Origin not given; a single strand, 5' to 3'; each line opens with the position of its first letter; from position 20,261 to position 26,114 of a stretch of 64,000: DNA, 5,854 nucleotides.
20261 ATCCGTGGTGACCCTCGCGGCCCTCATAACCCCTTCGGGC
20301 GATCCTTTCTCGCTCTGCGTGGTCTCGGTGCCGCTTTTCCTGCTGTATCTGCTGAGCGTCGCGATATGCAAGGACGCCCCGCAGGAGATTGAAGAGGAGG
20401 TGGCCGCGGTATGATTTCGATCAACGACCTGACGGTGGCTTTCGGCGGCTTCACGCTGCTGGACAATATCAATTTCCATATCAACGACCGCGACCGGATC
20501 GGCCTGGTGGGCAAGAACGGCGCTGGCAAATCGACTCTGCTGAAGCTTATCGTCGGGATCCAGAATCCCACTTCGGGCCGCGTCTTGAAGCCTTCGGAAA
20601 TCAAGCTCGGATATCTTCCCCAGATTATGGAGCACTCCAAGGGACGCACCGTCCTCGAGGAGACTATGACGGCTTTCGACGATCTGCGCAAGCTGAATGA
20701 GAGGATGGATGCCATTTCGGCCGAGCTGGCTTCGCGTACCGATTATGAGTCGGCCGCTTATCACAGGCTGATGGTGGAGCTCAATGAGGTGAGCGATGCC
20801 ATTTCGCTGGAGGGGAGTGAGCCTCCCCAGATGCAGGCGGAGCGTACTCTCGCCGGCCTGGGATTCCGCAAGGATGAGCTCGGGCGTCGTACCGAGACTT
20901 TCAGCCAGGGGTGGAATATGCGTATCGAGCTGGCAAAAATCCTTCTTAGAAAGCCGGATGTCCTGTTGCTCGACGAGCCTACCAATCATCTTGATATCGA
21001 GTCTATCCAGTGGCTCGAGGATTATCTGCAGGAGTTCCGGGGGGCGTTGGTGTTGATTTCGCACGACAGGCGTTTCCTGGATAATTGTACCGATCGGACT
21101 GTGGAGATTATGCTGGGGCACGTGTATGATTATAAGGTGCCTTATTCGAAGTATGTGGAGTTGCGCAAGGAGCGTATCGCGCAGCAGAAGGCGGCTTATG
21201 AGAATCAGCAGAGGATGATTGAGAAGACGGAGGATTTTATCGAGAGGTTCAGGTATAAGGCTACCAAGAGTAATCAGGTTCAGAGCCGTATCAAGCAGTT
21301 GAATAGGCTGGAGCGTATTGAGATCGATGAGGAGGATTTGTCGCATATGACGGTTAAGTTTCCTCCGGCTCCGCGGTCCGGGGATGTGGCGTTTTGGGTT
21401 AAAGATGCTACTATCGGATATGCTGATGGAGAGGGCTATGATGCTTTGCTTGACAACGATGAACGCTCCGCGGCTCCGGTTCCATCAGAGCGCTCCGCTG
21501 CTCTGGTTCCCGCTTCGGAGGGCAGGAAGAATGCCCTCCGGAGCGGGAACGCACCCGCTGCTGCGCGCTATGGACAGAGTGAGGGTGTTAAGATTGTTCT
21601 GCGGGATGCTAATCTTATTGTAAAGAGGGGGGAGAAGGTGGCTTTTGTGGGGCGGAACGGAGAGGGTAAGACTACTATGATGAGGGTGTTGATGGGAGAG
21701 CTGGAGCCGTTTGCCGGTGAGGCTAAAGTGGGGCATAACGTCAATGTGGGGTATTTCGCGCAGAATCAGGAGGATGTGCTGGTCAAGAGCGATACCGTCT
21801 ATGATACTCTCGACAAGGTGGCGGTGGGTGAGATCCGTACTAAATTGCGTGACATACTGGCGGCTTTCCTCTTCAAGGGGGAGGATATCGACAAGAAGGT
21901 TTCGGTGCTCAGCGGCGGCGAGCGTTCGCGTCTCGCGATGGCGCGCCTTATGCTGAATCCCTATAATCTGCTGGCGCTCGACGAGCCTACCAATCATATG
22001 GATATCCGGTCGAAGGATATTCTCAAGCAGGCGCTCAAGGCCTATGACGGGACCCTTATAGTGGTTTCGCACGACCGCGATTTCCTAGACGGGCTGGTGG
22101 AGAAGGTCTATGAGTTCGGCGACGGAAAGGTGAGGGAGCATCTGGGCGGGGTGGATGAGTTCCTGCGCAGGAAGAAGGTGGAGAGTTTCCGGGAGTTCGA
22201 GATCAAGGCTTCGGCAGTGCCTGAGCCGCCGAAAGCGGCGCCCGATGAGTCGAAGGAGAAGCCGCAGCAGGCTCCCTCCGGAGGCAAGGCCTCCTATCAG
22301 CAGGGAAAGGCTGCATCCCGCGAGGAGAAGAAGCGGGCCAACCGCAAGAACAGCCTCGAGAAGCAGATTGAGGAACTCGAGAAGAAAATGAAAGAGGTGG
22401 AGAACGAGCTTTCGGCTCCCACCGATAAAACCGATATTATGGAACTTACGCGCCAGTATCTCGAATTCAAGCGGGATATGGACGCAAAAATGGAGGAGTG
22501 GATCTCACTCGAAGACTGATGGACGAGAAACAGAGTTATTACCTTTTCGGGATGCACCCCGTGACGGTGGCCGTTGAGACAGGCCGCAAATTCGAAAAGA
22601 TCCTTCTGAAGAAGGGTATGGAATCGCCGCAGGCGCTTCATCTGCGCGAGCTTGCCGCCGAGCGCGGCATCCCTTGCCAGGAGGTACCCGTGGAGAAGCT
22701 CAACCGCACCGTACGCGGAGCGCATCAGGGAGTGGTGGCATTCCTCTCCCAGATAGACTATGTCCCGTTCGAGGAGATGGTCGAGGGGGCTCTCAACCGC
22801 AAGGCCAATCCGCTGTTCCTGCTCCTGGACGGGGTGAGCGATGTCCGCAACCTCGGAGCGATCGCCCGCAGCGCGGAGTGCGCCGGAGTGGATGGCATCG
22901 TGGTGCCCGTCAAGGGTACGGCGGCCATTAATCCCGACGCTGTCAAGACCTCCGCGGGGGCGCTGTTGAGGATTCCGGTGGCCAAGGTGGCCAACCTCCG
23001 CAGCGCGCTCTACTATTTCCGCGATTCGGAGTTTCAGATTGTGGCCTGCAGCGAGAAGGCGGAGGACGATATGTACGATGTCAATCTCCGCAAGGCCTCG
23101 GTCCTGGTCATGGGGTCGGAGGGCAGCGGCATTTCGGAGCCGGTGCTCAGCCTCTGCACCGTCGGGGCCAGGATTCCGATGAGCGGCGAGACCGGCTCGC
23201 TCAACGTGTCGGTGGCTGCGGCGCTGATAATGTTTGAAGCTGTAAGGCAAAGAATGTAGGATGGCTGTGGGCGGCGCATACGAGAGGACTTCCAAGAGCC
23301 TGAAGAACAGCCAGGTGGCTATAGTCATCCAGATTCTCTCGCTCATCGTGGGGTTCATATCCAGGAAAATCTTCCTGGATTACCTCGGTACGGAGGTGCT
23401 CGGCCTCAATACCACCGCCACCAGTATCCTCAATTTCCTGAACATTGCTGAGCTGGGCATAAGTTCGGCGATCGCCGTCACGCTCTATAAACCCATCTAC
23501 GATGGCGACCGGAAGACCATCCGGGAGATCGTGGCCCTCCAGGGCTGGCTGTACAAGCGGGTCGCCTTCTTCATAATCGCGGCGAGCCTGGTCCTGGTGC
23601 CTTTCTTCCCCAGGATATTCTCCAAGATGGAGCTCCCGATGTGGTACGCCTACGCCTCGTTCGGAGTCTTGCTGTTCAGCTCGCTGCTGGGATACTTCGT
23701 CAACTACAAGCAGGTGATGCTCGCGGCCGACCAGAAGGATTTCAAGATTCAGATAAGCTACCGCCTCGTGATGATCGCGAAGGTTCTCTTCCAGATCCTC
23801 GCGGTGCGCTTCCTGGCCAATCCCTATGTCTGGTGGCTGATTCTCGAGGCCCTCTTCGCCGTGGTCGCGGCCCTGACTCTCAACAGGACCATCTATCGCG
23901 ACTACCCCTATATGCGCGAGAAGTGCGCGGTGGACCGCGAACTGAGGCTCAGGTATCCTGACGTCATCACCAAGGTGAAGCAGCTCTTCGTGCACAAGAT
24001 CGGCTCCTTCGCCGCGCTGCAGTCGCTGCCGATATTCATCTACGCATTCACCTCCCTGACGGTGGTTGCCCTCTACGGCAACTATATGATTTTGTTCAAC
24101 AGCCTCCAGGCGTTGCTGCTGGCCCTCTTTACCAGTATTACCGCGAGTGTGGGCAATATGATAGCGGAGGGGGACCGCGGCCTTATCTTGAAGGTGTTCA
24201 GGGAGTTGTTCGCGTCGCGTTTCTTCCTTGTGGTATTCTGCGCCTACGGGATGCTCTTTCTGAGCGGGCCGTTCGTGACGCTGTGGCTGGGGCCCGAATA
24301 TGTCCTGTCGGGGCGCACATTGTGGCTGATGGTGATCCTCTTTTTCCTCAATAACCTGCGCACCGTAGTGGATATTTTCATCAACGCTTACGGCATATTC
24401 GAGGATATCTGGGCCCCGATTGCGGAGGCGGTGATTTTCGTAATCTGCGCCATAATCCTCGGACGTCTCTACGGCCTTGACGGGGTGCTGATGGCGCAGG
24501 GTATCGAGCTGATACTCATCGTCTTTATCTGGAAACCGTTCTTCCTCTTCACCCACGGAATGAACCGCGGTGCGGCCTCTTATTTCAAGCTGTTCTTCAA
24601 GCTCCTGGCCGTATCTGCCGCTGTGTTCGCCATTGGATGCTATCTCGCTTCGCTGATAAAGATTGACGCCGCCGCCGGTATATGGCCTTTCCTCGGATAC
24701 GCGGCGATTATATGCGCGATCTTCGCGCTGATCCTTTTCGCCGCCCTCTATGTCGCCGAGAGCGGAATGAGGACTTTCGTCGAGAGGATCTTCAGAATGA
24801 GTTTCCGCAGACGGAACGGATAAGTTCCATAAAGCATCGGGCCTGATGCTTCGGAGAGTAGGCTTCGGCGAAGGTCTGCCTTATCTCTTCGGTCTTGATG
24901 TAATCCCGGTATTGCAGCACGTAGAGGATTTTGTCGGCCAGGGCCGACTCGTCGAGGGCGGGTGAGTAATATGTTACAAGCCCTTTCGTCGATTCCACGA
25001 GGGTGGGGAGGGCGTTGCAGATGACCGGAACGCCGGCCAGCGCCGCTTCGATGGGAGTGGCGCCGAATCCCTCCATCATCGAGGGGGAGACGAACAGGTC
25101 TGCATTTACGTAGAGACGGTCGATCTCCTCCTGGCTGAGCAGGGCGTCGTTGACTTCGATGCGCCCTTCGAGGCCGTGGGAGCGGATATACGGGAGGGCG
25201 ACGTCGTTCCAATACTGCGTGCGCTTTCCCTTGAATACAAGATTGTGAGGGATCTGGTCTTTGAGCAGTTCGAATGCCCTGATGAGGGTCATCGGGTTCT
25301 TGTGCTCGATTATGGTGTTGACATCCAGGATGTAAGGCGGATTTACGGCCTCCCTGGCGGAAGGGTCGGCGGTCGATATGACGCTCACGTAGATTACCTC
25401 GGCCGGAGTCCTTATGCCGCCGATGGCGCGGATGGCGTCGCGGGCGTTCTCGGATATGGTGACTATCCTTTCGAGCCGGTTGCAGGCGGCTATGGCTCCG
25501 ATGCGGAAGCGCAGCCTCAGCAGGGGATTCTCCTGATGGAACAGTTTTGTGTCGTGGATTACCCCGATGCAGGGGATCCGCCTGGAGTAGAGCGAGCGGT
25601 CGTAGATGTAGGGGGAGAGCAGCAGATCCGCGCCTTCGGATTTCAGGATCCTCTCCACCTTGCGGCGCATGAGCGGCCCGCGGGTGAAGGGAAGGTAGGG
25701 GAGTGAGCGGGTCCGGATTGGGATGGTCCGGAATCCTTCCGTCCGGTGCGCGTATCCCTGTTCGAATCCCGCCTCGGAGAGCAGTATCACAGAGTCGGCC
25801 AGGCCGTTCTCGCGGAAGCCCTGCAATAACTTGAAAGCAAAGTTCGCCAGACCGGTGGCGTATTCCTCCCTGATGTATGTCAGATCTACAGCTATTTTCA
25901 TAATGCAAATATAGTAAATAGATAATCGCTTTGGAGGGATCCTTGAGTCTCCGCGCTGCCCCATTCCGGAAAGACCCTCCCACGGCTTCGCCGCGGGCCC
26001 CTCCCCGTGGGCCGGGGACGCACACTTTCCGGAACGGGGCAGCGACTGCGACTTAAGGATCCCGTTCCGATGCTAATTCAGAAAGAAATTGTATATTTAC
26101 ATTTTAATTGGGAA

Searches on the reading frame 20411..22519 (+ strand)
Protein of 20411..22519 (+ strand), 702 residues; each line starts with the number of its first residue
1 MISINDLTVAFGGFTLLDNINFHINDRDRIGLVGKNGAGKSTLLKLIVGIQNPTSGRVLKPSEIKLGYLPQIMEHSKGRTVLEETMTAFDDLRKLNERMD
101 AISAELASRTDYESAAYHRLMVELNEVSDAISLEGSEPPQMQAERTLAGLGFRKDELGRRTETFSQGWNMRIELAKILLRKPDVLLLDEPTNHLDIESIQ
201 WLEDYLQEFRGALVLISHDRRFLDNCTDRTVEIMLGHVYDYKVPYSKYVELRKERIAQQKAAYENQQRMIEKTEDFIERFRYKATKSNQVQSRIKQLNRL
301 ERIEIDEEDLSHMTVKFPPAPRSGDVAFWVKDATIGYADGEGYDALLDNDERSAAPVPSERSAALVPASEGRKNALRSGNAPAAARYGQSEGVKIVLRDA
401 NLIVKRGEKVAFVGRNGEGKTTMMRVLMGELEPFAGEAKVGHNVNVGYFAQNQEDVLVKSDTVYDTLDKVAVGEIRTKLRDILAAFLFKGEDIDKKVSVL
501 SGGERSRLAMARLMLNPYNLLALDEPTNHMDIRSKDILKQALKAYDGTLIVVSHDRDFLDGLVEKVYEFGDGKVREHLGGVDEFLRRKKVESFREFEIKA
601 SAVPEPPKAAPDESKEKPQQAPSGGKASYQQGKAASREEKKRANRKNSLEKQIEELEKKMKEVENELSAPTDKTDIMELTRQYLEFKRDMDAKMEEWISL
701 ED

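Call 75: search_protein_families(library=pfam, proteins=[window:20411-22519:+], max_evalue=0.00001)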
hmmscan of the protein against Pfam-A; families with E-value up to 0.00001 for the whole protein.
window:20411-22519:+ (702 aa): 6 families
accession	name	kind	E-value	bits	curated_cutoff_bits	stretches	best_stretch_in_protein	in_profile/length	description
PF00005.33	ABC_tran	-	1.3e-50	172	25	2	17-192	1-137/137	ABC transporter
PF12848.13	ABC_tran_Xtn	-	2e-25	89.1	25.9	1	231-310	1-80/85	ABC transporter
PF13304.12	AAA_21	-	2.5e-11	44.7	27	0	31-51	3-23/304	AAA domain, putative AbiEii toxin, Type IV TA system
PF02463.25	SMC_N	-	6.8e-09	35.9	40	0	263-561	92-204/220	RecF/RecN/SMC N terminal domain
PF16326.10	ABC_tran_CTD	-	2.3e-07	31.4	32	1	640-701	4-68/69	ABC transporter C-terminal domain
PF13555.12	AAA_29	-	8.7e-06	25.8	27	0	21-44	16-39/61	P-loop containing region of AAA domain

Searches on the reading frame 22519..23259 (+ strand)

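Call 75: search_protein_families(library=pfam, proteins=[window:22519-23259:+], max_evalue=0.00001)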
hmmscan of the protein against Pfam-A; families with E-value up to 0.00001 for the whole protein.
window:22519-23259:+ (246 aa): 2 families
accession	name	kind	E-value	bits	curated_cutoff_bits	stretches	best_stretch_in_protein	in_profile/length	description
PF00588.24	SpoU_methylase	-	1.2e-37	129.6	29.7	1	99-239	2-142/142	SpoU rRNA Methylase family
PF08032.17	SpoU_sub_bind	-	8e-15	55.4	22.8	1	8-81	1-75/76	RNA 2'-O ribose methyltransferase substrate binding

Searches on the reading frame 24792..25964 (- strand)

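Call 75: search_protein_families(library=pfam, proteins=[window:24792-25964:-], max_evalue=0.00001)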
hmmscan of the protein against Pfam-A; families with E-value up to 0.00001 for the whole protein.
window:24792-25964:- (390 aa): 5 families
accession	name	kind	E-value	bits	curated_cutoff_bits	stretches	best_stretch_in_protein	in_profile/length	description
PF00534.26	Glycos_transf_1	-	2.8e-19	69.7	26.4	1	204-353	10-159/172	Glycosyl transferases group 1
PF13692.12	Glyco_trans_1_4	-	2.3e-15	57.6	27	1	217-351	9-141/142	Glycosyl transferases group 1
PF13439.12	Glyco_transf_4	-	1.2e-09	38.8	28.5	1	38-192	3-163/170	Glycosyltransferase Family 4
PF20706.3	GT4-conflict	-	1.2e-08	34.8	26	1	277-318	271-312/385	Family 4 Glycosyltransferase in conflict systems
PF13579.12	Glyco_trans_4_4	-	8e-07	30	29.7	1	38-192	2-156/158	Glycosyl transferase 4-like domain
